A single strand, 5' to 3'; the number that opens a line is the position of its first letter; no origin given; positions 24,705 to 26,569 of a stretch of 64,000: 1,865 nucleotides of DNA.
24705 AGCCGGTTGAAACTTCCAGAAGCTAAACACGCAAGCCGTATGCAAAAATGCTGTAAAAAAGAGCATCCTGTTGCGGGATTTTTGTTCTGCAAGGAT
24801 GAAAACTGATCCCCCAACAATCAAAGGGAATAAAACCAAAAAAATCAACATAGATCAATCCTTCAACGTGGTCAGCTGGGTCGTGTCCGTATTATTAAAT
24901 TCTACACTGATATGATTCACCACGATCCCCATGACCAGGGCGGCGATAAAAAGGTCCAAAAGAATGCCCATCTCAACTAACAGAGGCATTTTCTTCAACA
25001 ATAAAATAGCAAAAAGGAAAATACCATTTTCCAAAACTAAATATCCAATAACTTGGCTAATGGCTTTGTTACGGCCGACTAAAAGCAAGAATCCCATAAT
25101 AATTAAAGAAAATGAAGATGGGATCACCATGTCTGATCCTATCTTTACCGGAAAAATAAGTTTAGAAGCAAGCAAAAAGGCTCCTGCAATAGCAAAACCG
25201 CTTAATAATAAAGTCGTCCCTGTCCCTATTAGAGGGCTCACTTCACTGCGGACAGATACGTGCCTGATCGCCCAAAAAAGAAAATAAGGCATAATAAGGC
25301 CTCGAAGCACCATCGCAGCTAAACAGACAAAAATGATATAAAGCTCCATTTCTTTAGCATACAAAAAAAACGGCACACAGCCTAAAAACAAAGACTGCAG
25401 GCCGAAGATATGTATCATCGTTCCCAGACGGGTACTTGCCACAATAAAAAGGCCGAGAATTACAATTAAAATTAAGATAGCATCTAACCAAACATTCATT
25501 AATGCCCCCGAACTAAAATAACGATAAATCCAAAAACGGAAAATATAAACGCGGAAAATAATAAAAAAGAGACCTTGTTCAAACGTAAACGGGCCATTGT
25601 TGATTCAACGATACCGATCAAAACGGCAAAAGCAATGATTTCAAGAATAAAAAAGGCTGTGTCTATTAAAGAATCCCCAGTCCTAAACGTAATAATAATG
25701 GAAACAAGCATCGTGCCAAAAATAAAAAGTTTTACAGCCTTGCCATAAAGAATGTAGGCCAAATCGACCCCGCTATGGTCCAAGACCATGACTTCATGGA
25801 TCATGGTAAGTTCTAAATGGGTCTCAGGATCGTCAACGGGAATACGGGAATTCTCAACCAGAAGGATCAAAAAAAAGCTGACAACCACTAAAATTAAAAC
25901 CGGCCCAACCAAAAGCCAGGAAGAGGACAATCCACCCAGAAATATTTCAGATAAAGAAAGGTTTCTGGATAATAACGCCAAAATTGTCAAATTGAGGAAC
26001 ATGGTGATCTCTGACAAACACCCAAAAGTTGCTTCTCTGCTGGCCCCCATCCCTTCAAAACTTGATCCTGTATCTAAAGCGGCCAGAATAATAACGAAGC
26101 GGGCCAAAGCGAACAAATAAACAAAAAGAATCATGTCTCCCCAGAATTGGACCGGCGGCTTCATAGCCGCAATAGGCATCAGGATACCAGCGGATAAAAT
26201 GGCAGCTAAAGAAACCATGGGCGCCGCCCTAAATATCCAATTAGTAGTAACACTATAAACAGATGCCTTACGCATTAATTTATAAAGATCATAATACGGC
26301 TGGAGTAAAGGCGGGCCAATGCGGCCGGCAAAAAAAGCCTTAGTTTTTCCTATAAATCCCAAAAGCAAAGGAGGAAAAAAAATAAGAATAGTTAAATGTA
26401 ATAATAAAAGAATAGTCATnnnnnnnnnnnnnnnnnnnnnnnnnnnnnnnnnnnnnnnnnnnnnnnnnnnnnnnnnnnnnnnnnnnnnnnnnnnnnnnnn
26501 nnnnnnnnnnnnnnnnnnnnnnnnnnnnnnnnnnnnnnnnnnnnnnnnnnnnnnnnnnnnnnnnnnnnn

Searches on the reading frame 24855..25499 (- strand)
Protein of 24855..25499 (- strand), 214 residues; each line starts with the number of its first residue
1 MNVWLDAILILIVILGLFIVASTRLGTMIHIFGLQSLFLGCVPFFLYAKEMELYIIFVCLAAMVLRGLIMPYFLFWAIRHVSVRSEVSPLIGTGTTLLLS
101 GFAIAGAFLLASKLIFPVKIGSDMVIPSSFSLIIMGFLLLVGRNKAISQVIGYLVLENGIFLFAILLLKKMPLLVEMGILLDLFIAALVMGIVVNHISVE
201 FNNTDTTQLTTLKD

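Call 6: search_protein_families(library=pfam, proteins=[window:24855-25499:-])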
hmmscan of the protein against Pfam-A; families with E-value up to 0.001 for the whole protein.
window:24855-25499:- (214 aa): 1 family
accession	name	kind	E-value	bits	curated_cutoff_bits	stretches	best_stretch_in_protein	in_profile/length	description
PF00420.29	Oxidored_q2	-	9.2e-05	22.6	26.1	1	129-212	6-90/95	NADH-ubiquinone/plastoquinone oxidoreductase chain 4L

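Call 68: find_encoding_contigs(protein=window:24855-25499:-, flank=3000, max_places=6)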
Protein window:24855-25499:- (214 aa): no gene with exactly this product is on record in the collection.

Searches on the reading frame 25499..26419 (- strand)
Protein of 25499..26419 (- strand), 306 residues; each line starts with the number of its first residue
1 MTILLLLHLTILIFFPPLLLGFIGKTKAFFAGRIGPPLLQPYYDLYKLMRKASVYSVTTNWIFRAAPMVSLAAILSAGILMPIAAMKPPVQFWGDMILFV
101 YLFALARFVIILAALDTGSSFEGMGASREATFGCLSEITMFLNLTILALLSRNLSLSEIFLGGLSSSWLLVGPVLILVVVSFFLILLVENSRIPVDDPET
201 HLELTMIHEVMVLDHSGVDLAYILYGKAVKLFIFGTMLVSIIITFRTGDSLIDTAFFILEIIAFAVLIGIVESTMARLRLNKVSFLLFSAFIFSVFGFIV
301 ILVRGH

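Call 6: search_protein_families(library=pfam, proteins=[window:25499-26419:-])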
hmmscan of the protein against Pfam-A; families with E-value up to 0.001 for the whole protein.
window:25499-26419:- (306 aa): 1 family
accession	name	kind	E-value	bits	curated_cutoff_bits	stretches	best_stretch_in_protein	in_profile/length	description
PF00146.26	NADHdh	-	4.2e-33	115.4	27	1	6-300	5-295/298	NADH dehydrogenase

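Call 67: find_encoding_contigs(protein=window:25499-26419:-, flank=3000, max_places=6)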
Protein window:25499-26419:- (306 aa): no gene with exactly this product is on record in the collection.
